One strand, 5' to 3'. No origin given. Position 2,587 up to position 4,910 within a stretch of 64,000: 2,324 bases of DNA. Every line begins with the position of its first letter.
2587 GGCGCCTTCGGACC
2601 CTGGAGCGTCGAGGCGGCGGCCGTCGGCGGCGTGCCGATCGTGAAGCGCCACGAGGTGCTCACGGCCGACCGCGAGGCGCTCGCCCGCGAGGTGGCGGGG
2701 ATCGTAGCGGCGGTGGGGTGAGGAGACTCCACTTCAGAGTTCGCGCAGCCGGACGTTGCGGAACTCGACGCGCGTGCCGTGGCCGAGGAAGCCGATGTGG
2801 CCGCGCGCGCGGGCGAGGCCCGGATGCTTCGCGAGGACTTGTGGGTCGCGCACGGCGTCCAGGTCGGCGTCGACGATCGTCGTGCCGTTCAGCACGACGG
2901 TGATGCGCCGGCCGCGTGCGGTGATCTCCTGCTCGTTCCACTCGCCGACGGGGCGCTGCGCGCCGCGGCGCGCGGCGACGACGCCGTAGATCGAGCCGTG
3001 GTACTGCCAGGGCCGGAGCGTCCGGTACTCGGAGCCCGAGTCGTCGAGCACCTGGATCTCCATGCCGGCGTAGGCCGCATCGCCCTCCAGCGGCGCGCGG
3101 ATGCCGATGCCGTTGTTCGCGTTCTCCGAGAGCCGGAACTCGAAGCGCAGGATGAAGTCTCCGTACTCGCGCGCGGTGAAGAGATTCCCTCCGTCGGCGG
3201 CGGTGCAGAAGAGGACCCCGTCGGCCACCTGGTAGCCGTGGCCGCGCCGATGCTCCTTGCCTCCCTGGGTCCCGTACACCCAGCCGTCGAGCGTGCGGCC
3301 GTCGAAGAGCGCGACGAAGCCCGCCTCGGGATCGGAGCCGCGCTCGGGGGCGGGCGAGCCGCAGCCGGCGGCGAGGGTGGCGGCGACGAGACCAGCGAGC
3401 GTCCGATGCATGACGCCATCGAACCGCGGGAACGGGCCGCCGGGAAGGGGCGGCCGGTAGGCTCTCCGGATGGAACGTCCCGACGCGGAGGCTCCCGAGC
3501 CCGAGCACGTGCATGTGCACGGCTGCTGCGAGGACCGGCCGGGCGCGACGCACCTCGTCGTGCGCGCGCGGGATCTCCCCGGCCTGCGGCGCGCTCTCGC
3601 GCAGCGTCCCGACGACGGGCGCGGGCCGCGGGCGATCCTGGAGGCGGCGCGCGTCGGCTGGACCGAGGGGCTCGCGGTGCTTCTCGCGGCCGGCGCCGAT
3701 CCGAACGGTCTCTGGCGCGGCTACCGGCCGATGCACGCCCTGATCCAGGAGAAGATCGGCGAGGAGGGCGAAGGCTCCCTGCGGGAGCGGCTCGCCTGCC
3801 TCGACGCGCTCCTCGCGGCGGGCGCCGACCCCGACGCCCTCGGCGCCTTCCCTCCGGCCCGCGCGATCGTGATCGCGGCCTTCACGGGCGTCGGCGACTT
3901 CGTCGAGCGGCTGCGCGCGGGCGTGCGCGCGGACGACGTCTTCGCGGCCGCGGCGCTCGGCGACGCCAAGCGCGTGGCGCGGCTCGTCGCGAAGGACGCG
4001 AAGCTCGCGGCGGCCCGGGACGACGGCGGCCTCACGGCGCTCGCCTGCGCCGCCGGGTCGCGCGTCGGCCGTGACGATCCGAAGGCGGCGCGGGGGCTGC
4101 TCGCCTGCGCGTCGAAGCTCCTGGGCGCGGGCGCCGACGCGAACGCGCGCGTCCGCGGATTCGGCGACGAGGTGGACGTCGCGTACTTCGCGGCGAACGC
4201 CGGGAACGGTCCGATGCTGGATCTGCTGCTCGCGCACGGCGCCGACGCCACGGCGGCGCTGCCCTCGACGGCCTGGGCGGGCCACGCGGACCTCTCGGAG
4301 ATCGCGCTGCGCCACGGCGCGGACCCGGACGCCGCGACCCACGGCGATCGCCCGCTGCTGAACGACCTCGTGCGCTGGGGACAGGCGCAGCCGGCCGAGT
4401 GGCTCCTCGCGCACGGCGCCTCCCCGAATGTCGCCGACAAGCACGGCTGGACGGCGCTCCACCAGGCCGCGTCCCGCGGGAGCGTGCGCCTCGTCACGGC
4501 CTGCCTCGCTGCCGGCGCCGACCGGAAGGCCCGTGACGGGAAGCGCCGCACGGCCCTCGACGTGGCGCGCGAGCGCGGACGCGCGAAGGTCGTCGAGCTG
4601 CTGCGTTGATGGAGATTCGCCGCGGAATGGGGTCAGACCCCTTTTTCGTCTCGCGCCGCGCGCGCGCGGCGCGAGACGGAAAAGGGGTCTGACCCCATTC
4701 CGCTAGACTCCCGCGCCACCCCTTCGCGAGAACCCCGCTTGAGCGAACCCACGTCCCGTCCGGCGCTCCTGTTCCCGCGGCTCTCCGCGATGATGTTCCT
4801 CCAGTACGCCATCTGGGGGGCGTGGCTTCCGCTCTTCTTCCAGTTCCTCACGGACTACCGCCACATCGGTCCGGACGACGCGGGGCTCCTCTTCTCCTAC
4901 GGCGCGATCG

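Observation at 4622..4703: Family of long intergenic palindromes with a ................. arm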

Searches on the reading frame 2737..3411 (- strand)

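Call 25: search_protein_families(library=pfam, proteins=[window:2737-3411:-], max_evalue=0.001)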
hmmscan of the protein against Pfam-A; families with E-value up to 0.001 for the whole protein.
window:2737-3411:- (225 aa): 1 family
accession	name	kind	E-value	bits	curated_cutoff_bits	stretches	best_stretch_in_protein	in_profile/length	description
PF06439.18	3keto-disac_hyd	-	4.7e-45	154.4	26.8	1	31-223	1-187/187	3-keto-disaccharide hydrolase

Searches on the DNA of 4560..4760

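Call 21: search_rna_families(source=window, start=4560, end=4760, threshold=evalue, max_evalue=10)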
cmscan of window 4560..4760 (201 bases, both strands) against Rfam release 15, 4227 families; matches with E-value up to 10: 47.
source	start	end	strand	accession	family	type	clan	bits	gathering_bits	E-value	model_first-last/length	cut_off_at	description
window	4629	4696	+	RF03760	mir-2041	Gene; miRNA;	-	53.2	70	3.4e-10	1-68/68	no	mir-2041 microRNA precursor family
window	4629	4696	-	RF03760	mir-2041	Gene; miRNA;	-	50.9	70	1.3e-09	1-68/68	no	mir-2041 microRNA precursor family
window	4624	4701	+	RF00926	MIR1151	Gene; miRNA;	-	49.6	90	2.8e-07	1-110/110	no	MIR1151 microRNA precursor family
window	4620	4706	+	RF04198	MIR8670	Gene; miRNA;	-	47.7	150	1.3e-08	1-142/142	no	MIR8670 microRNA precursor family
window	4607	4714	-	RF03175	MIR3454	Gene; miRNA;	-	44.4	142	1.9e-08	1-147/147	no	MIR3454 microRNA precursor family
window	4626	4699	+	RF02010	mir-3180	Gene; miRNA;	-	44.2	99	1.5e-06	1-92/92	no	mir-3180 microRNA precursor family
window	4618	4707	+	RF04062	MIR949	Gene; miRNA;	-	44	100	1.3e-07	1-106/106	no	MIR949 microRNA precursor family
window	4623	4702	+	RF03349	mir-3151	Gene; miRNA;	-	43.6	83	1.1e-06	1-85/85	no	mir-3151 microRNA precursor family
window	4626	4699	-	RF02010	mir-3180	Gene; miRNA;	-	41.9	99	5e-06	1-92/92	no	mir-3180 microRNA precursor family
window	4623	4702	-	RF03349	mir-3151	Gene; miRNA;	-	41.3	83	3.7e-06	1-85/85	no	mir-3151 microRNA precursor family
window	4621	4704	-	RF04062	MIR949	Gene; miRNA;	-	40.6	100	9e-07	1-106/106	no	MIR949 microRNA precursor family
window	4626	4700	+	RF04123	mir-3127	Gene; miRNA;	-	38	82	1.9e-05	1-87/87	no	mir-3127 microRNA precursor family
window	4631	4694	+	RF03816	MIR6297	Gene; miRNA;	-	35.8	114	2e-05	1-107/107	no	MIR6297 microRNA precursor family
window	4612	4713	-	RF03433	mir-2576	Gene; miRNA;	-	34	83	0.00052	1-120/120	no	mir-2576 microRNA precursor family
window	4621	4703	+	RF03433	mir-2576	Gene; miRNA;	-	33.4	83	0.00071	1-120/120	no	mir-2576 microRNA precursor family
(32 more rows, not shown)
